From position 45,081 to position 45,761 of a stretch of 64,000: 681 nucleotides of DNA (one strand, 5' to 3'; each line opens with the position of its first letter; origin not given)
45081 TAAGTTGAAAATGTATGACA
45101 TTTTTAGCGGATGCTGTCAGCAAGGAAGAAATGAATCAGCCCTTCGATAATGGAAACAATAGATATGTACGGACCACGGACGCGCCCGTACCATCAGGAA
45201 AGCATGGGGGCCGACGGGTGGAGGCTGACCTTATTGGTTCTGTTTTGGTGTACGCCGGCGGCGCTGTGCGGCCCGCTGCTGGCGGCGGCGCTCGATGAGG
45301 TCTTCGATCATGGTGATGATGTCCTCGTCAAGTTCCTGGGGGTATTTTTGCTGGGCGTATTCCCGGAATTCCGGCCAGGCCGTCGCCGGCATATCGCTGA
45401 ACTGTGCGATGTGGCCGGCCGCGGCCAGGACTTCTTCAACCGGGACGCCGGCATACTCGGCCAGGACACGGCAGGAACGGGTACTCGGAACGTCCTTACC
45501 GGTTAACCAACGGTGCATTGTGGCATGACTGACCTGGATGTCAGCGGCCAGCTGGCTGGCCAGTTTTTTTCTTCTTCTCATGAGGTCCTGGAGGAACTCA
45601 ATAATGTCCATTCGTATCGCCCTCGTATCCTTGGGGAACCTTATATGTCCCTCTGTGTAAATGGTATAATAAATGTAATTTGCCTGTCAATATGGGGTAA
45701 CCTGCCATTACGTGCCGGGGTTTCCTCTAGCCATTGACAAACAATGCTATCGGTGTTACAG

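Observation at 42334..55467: Shared promoter/leader motif links six sites in the 42-56-kb locus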

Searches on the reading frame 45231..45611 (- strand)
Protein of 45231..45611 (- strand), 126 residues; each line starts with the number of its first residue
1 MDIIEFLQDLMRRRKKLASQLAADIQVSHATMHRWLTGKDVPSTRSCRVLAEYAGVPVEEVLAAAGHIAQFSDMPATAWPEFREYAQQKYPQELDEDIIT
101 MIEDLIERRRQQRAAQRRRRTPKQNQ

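Call 7: search_protein_families(library=pfam, proteins=[window:45231-45611:-], max_evalue=0.01)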
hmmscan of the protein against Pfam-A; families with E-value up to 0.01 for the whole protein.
window:45231-45611:- (126 aa): 3 families
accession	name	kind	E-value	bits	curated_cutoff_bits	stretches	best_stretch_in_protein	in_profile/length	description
PF13560.12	HTH_31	-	1.4e-07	32.1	27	1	6-61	5-61/64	Helix-turn-helix domain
PF01381.28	HTH_3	-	0.00069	20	23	1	17-60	11-54/55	Helix-turn-helix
PF13443.12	HTH_26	-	0.0012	19.5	22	1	7-60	2-56/63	Cro/C1-type HTH DNA-binding domain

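Call 50: find_homologous_proteins(query=A4, max_evalue=0.001)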
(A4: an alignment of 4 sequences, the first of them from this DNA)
Query A4 (4 sequences) (126 aa, profile of the alignment): 1784 proteins with E <= 0.001 among 2606 candidates; the best 120 are listed.
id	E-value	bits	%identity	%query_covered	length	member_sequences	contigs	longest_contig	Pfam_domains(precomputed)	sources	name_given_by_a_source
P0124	1.6e-43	165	100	100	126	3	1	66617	PF13560.13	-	-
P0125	4.8e-41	157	93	99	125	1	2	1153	PF13560.13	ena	-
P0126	3.8e-37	145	84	88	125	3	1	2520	PF13560.13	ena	-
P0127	1.4e-36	143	76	95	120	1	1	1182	PF13560.13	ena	-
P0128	2.4e-36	142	81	94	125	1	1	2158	PF13560.13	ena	-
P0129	5.7e-36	141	74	96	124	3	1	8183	PF13560.13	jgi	jgi:transcriptional regulator with XRE-family HTH domain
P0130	1.5e-35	139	72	94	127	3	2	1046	PF01381.29,PF13560.13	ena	-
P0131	2.0e-35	139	77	98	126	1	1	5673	PF13560.13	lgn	-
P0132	2.9e-34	135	70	99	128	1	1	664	-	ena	-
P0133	3.2e-34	135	64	92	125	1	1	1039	PF01381.29,PF13560.13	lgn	-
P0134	8.2e-34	134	72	94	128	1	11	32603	-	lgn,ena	-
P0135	1.1e-33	133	71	98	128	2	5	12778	-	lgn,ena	-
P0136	1.7e-33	133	75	85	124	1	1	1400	PF13560.13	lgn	-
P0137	1.9e-33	133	65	83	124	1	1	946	PF01381.29,PF13560.13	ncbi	-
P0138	2.1e-33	133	65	92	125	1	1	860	PF01381.29,PF13560.13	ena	-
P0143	3.2e-33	132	64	83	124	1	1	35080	PF01381.29,PF13560.13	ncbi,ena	-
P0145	4.6e-33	131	67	83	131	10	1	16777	PF01381.29,PF07022.20,PF13560.13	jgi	-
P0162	1.6e-32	130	65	83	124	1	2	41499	PF01381.29,PF13560.13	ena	-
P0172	3.3e-32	129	65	88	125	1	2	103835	PF01381.29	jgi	jgi:transcriptional regulator with XRE-family HTH domain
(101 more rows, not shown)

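Call 51: find_encoding_contigs(protein=P0134, flank=10000, max_places=3)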
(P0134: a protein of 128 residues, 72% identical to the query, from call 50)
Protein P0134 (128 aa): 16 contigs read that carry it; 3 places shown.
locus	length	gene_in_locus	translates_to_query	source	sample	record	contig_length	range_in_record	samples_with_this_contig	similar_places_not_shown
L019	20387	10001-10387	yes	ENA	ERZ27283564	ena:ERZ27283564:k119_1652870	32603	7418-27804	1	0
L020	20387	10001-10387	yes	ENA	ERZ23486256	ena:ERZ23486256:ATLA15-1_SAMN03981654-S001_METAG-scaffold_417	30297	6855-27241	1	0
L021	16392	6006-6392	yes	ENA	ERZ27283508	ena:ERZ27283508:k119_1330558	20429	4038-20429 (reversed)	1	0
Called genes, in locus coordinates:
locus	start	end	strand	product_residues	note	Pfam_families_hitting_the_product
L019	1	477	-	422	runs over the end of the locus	-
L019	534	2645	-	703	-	PF18998:Flg_new_2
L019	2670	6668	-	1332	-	PF07705:CARDB (faint)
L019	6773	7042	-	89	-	-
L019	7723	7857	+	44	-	-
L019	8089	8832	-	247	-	-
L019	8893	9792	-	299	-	PF17963:Big_9 (faint), PF18911:PKD_4 (faint), PF00801:PKD (faint), PF13895:Ig_2 (faint), PF13927:Ig_3 (faint), PF22352:K319L-like_PKD (faint)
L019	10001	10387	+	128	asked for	-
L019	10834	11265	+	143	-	PF06114:Peptidase_M78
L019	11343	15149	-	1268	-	PF00362:Integrin_beta (faint)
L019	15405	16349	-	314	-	PF00291:PALP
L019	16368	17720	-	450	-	PF18998:Flg_new_2, PF17210:SdrD_B, PF00581:Rhodanese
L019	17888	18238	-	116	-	PF13560:HTH_31, PF12844:HTH_19, PF13443:HTH_26 (weak), PF01381:HTH_3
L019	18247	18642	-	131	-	-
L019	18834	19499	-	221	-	PF00072:Response_reg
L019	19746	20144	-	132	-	-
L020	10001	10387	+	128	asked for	-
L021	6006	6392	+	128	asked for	-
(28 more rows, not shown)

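Call 52: find_encoding_contigs(protein=P0143, flank=10000, max_places=2)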
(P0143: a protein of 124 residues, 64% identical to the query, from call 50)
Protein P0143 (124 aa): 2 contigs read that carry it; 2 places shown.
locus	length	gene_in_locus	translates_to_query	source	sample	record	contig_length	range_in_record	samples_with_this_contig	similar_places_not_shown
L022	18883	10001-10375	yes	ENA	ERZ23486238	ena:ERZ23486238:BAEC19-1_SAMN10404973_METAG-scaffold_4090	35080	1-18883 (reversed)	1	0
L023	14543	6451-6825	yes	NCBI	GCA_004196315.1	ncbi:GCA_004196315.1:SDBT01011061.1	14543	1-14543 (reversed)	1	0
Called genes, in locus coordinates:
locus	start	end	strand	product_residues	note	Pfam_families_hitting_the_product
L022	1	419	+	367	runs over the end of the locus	-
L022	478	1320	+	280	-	PF00210:Ferritin, PF02915:Rubrerythrin (faint), PF03232:COQ7 (faint), PF09537:DUF2383 (faint), PF05067:Mn_catalase (faint), PF12902:Ferritin-like, PF13668:Ferritin_2 (faint), PF00210:Ferritin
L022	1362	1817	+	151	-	PF00582:Usp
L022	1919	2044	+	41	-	-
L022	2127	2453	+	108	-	PF13473:Cupredoxin_1, PF00127:Copper-bind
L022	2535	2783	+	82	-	-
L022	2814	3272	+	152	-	PF02915:Rubrerythrin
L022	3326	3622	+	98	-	-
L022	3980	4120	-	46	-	PF18930:DUF5679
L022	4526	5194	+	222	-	PF01206:TusA, PF02635:DsrE (weak)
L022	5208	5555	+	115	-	-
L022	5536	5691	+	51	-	-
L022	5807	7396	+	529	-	PF01645:Glu_synthase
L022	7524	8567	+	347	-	PF08461:WHD_RNase_R, PF01995:NRD1_2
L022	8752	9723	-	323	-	PF02310:B12-binding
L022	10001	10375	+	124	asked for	PF13560:HTH_31, PF01381:HTH_3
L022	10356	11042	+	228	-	PF06114:Peptidase_M78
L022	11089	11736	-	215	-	PF00072:Response_reg, PF00196:GerE, PF04545:Sigma70_r4 (weak), PF08281:Sigma70_r4_2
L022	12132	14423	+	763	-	PF02743:dCache_1, PF17201:Cache_3-Cache_2 (weak), PF00672:HAMP, PF01590:GAF, PF13185:GAF_2, PF13492:GAF_3 (weak), PF07730:HisKA_3, PF02518:HATPase_c, +1 more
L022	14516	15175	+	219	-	PF00072:Response_reg, PF00196:GerE, PF08281:Sigma70_r4_2 (weak)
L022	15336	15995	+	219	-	PF00072:Response_reg (weak)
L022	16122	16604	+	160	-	PF00027:cNMP_binding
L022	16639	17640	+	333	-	PF06452:CBM9_1 (weak), PF09459:EB_dh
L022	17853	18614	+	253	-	PF01145:Band_7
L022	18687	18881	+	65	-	?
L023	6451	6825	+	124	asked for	PF13560:HTH_31, PF01381:HTH_3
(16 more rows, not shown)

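Call 53: find_encoding_contigs(protein=P0172, flank=10000, max_places=2)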
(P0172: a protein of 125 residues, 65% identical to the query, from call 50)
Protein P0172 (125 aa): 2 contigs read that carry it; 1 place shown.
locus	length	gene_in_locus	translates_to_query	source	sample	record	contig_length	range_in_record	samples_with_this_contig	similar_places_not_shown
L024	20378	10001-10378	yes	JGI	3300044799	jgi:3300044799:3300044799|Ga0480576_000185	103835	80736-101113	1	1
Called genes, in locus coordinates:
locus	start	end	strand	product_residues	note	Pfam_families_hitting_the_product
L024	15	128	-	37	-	-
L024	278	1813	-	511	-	PF00239:Resolvase, PF07508:Recombinase, PF13408:Zn_ribbon_recom (weak)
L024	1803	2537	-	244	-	-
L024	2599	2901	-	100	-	-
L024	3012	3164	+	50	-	-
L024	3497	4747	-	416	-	PF00364:Biotin_lipoyl, PF02817:E3_binding, PF00198:2-oxoacid_dh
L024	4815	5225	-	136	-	PF01597:GCV_H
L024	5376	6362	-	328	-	PF02779:Transket_pyr, PF02780:Transketolase_C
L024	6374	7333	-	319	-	PF00676:E1_dh, PF02775:TPP_enzyme_C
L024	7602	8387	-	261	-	PF00106:adh_short, PF08659:KR, PF13561:adh_short_C2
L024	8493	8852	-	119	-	PF12973:Cupin_7, PF14499:DUF4437 (faint)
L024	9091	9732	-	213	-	-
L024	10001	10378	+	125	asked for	PF01381:HTH_3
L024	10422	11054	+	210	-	PF06114:Peptidase_M78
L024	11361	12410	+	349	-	PF00365:PFK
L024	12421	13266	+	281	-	PF01791:DeoC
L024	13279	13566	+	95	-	-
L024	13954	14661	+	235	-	PF26351:DUF8091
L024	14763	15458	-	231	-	PF02146:SIR2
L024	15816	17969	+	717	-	PF13439:Glyco_transf_4, PF00534:Glycos_transf_1, PF13692:Glyco_trans_1_4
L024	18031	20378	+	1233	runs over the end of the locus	PF04041:Glyco_hydro_130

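Call 60: find_encoding_contigs(protein=P0162, flank=4000, max_places=2)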
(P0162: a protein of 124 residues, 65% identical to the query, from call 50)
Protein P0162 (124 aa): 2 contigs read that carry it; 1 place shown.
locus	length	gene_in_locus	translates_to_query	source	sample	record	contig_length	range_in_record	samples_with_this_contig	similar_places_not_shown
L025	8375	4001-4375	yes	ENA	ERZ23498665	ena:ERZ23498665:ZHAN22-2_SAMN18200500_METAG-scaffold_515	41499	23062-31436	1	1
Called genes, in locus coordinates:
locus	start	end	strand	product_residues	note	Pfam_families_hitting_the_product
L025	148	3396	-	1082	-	PF14870:PSII_BNR (faint), PF15902:Sortilin-Vps10 (faint)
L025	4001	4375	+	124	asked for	PF13560:HTH_31 (weak), PF01381:HTH_3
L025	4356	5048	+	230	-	PF06114:Peptidase_M78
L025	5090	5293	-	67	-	-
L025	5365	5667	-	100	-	-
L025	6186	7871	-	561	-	PF01547:SBP_bac_1, PF13416:SBP_bac_8, PF01476:LysM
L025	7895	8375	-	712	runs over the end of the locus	PF00128:Alpha-amylase (weak)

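Call 61: find_encoding_contigs(protein=P0145, flank=4000, max_places=2)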
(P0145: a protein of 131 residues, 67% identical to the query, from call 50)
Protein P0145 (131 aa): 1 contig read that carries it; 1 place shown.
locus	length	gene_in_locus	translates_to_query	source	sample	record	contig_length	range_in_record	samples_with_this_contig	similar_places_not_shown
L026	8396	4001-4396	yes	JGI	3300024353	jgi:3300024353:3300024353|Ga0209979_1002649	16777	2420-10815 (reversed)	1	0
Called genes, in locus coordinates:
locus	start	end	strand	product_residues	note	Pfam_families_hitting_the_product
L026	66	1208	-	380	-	-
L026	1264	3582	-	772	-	PF07602:DUF1565 (faint), PF22842:Pel9A-like_beta_helix (faint), PF05048:NosD, PF13229:Beta_helix, PF05048:NosD (weak), PF13229:Beta_helix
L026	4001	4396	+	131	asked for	PF13560:HTH_31, PF01381:HTH_3, PF07022:Phage_CI_repr (faint)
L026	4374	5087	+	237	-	PF06114:Peptidase_M78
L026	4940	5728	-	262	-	-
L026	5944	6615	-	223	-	PF10056:DUF2293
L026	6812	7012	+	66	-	-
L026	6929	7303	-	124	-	-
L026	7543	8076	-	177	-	-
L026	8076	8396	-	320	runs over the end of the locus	-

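Call 70: search_protein_families(library=ncbifam, proteins=[window:45231-45611:-], max_evalue=0.01)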
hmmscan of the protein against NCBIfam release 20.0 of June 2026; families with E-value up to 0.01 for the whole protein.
window:45231-45611:- (126 aa): 0 families

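Call 71: search_protein_families(library=padloc, proteins=[window:45231-45611:-], max_evalue=0.01)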
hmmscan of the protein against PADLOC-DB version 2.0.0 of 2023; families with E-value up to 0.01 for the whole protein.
window:45231-45611:- (126 aa): 4 families
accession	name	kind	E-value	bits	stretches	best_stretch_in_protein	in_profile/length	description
PDLC03956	RmrA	-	0.001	16.2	1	13-67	20-74/399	-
PDLC03948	RmrA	-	0.0025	14.8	1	10-59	16-65/397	-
PDLC03951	RmrA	-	0.0052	13.8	1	16-63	21-69/400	-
PDLC03949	RmrA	-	0.0086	13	1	12-59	11-59/363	-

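Call 73: search_solved_structures(query=A5, max_evalue=1, show_alignments=2)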
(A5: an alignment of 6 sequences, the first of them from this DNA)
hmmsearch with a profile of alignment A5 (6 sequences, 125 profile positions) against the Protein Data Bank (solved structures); distinct sequences matched with E-value up to 1: 14.
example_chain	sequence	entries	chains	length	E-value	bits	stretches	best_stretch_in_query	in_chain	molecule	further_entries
2xiu_A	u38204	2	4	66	0.0014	21.7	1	8-67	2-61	CYLR2 | CYLR2 SYNONYM CYTOLYSIN REPRESSOR 2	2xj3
1utx_A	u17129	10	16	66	0.0016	21.5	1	8-67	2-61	CYLR2 | cytolysin regulator 2 | PUTATIVE TRANSCRIPTION REGULATOR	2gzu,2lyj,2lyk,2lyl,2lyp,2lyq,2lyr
3bs3_A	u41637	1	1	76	0.0031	20.6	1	2-61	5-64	Putative DNA-binding protein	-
2yx1_A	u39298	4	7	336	0.061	16.4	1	75-111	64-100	Hypothetical protein MJ0883 | Uncharacterized protein MJ0883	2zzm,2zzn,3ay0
9sf2_A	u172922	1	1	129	0.096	15.8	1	16-78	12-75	Transcriptional regulator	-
8tac_A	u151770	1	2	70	0.098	15.7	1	13-61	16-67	DBP48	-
5i41_B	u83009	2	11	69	0.2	14.7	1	25-59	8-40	Chromosome-anchoring protein RacA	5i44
2kpj_A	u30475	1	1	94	0.2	14.7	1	12-61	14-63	SOS-response transcriptional repressor, LexA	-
2mez_A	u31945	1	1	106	0.21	14.6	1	12-63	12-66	Multiprotein Bridging Factor (MBP-like)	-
3op9_A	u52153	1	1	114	0.36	13.9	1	11-70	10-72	Pli0006 protein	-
3omt_A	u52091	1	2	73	0.5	13.4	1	5-67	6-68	uncharacterized protein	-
9k3w_A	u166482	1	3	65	0.51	13.4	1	15-67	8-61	Transcriptional regulator, PbsX family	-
4yd9_A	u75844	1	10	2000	0.63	13.1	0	30-53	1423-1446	hemocyanin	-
6r83_1a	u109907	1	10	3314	0.96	12.5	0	30-53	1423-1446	Hemocyanin subunit 1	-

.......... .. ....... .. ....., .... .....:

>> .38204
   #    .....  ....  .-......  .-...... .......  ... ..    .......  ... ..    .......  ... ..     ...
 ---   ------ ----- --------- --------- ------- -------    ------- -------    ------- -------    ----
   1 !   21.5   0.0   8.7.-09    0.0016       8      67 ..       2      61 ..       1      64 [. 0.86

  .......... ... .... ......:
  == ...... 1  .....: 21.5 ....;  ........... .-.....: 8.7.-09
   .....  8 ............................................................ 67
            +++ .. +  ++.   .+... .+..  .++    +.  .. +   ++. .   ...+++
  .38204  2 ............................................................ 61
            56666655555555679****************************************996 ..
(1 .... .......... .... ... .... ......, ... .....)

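Call 89: predict_structure(alignment_id=A6)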
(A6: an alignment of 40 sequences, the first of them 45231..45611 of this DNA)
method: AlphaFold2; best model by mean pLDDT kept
length: 126 residues; sequences in the alignment: 40
mean_pLDDT: 81.7   pTM: 0.52
mean pLDDT of the five models: 81.7, 81.6, 81.0, 80.9, 78.0
residues with pLDDT >= 90: 57; 70-90: 48; 50-70: 14; < 50: 7
segments of 3 or more residues with pLDDT < 50: 72-75, 124-126
pLDDT, mean of each block of 10 residues (from residue 1): 91 94 93 94 92 91 83 52 78 80 82 71 46
secondary structure, 60 per line:
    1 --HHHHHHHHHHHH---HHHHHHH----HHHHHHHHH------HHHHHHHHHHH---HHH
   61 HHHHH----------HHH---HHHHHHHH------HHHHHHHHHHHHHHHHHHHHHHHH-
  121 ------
elements in order: H3-14 H18-24 H29-37 H44-54 H58-65 H82-89 H96-119

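Call 91: fold_search(model_id=the predicted structure, library=pdb)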
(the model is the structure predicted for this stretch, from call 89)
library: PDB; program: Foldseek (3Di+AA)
matches with E <= 10: 515; with E <= 0.001: 1
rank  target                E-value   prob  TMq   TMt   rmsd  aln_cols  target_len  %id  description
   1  9a7f_A                1.5e-04  1.00  0.50  0.47  12.3       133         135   25  Integrative model of RGHR-DLDH1 by crosslinking MS and deep learning (released 2024-09-18)
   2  6jq1_A                3.3e-03  1.00  0.46  0.45   8.1       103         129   17  Crystal Structure of DdrO from Deinococcus geothermalis (released 2019-08-28)
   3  6rnz_A                4.4e-03  1.00  0.44  0.77   2.0        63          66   24  Crystal structure of the N-terminal HTH DNA-binding domain of the essential repressor DdrO from radiation-resistant De (released 2019-10-09)
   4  6jq1_B                6.2e-03  1.00  0.46  0.45   8.1       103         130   17  Crystal Structure of DdrO from Deinococcus geothermalis (released 2019-08-28)
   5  3op9                  7.4e-03  1.00  0.47  0.55   8.3       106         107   18  Crystal structure of transcriptional regulator from Listeria innocua (released 2010-09-15)
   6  6rnx_A                7.4e-03  1.00  0.45  0.46   7.8       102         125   18  Crystal structure of the essential repressor DdrO from radiation-resistant Deinococcus bacteria (Deinococcus deserti) (released 2019-10-09)
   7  6chv_A                9.2e-03  1.00  0.48  0.66   6.6        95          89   17  Proteus vulgaris HigA antitoxin bound to DNA (released 2019-02-27)
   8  9sf2_A                1.2e-02  1.00  0.46  0.47  11.5       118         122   19  Phage Phi106 repressor in complex with AimX (released 2026-01-14)
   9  9k3w_A                1.5e-02  1.00  0.40  0.77   1.2        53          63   28  Crystal structure of putative transcription regulator (dr_2454) from Deinococcus radiodurans (released 2025-10-22)
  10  7dlv_F                1.5e-02  1.00  0.44  0.39  11.0       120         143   15  shrimp dUTPase in complex with Stl (released 2021-12-01)
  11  6lb3_G                2.0e-02  1.00  0.49  0.68   6.4        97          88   18  Crystal structure of PA4674 in complex with its operator DNA (18bp) from Pseudomonas aeruginosa (released 2020-11-18)
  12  6chv_G                2.2e-02  1.00  0.48  0.65   6.5        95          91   17  Proteus vulgaris HigA antitoxin bound to DNA (released 2019-02-27)
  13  2kpj_MODEL_1_A        2.3e-02  1.00  0.44  0.57   1.4        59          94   24  Solution Structure Of Protein SOS-response transcriptional repressor, LexA From Eubacterium rectale. Northeast (released 2009-11-17)
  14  6h4c_H                2.4e-02  1.00  0.44  0.39  11.1       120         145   15  A polyamorous repressor: deciphering the evolutionary strategy used by the phage-inducible chromosomal islands to spre (released 2019-08-28)
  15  9k3w_B                2.6e-02  1.00  0.41  0.78   1.1        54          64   28  Crystal structure of putative transcription regulator (dr_2454) from Deinococcus radiodurans (released 2025-10-22)
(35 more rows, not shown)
